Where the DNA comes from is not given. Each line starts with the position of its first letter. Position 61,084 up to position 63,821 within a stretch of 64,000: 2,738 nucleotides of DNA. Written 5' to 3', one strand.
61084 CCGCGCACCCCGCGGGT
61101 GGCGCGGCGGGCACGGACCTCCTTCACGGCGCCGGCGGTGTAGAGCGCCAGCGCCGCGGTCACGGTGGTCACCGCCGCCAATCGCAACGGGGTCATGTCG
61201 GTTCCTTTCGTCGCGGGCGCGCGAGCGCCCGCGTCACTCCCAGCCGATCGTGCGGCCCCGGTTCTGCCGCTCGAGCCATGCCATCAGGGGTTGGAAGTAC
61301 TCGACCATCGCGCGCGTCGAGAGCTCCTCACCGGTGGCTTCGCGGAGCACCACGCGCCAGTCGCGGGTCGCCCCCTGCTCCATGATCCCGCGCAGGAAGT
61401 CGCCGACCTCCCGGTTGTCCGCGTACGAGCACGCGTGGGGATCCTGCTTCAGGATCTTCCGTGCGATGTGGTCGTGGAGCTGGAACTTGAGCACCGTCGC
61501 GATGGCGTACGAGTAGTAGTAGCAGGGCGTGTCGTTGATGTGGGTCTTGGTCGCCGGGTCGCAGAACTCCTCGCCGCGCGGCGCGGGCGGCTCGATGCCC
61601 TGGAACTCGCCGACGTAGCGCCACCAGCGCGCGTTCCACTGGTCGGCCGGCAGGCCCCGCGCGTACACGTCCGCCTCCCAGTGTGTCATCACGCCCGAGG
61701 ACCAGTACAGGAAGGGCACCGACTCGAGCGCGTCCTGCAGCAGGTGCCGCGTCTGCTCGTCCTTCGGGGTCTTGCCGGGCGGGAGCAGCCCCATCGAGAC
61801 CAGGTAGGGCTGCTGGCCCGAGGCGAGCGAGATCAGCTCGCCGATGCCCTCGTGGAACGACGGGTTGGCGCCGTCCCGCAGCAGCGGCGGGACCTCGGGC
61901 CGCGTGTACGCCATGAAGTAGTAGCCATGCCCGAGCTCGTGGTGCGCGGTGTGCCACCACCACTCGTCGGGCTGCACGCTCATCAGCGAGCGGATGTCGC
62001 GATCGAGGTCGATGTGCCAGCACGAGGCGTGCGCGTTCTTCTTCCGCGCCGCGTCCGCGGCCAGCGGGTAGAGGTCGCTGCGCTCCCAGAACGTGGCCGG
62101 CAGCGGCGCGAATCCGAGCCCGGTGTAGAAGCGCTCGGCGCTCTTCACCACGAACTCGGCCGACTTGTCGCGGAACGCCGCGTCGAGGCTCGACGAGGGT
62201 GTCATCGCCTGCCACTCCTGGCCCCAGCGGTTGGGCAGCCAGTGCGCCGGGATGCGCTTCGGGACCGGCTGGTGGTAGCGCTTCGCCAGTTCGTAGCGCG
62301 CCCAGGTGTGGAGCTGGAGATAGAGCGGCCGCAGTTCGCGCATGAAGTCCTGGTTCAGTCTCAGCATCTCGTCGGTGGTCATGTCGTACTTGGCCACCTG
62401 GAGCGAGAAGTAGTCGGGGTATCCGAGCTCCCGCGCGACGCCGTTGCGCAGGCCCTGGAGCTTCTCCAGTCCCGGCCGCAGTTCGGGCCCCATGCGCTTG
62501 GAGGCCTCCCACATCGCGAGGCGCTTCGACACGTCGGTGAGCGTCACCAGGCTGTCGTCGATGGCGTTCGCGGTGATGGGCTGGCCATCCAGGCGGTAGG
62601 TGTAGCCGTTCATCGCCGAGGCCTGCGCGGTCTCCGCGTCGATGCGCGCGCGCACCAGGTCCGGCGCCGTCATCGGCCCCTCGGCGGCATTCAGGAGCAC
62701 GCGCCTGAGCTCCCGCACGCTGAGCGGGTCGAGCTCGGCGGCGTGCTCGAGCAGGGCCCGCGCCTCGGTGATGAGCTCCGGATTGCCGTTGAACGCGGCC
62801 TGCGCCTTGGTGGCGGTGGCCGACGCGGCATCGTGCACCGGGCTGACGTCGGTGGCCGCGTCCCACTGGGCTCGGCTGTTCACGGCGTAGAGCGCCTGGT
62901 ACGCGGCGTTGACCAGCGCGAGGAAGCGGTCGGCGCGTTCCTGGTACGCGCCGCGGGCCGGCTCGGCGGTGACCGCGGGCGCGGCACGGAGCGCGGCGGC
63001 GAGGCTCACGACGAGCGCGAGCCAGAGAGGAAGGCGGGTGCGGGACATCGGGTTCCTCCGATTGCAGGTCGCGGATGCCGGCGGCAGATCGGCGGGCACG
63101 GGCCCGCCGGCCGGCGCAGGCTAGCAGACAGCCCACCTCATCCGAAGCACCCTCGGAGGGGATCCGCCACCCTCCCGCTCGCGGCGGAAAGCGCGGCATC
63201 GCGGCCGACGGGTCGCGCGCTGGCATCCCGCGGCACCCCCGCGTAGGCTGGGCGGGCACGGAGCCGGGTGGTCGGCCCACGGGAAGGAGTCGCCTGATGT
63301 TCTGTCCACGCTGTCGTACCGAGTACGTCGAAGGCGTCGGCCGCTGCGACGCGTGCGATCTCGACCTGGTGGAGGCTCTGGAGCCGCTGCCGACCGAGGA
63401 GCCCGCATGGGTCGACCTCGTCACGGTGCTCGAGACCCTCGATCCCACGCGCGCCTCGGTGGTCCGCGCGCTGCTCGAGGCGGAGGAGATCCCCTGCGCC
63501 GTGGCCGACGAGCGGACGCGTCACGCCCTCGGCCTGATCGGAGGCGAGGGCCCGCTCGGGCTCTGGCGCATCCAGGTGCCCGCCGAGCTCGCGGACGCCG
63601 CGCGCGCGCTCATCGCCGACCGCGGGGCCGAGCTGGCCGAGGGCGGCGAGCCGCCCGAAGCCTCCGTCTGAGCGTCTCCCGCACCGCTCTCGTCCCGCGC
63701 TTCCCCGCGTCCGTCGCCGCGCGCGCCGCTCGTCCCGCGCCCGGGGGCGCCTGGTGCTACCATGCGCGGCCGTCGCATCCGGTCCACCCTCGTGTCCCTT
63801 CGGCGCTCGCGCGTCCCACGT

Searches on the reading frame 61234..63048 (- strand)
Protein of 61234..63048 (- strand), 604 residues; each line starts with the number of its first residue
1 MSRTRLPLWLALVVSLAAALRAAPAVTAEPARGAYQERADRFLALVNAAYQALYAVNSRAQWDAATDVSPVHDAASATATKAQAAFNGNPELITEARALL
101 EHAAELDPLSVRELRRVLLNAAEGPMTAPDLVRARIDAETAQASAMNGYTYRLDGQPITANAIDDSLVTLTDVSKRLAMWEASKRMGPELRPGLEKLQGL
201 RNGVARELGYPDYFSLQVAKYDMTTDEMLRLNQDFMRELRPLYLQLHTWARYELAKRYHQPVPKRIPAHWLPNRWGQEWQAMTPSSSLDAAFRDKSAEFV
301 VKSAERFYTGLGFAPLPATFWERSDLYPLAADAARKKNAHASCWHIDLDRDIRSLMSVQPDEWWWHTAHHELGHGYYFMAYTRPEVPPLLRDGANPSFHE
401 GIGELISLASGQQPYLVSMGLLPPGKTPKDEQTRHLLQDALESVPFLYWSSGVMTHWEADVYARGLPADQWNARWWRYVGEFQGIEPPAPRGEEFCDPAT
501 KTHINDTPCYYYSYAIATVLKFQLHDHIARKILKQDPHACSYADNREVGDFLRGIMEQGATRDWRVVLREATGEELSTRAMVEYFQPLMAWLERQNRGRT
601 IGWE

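Call 20: search_protein_families(library=pfam, proteins=[window:61234-63048:-], max_evalue=0.001)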
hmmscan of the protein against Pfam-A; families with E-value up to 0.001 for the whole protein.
window:61234-63048:- (604 aa): 3 families
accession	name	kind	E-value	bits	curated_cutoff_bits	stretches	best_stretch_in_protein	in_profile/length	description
PF01401.24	Peptidase_M2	-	1.4e-95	321.6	23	1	36-603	4-581/581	Angiotensin-converting enzyme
PF01432.26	Peptidase_M3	-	1.9e-05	24.7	27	0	473-585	353-455/457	Peptidase family M3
PF02074.21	Peptidase_M32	-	0.00015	21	25.1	0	510-586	410-486/489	Carboxypeptidase Taq (M32) metallopeptidase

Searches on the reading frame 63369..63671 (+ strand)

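Call 20: search_protein_families(library=pfam, proteins=[window:63369-63671:+], max_evalue=0.001)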
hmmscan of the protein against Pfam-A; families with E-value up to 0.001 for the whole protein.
window:63369-63671:+ (100 aa): 1 family
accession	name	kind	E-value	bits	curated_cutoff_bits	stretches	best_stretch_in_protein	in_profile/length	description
PF09413.15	DUF2007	-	4.6e-11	43.2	25.7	1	18-84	2-64/66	Putative prokaryotic signal transducing protein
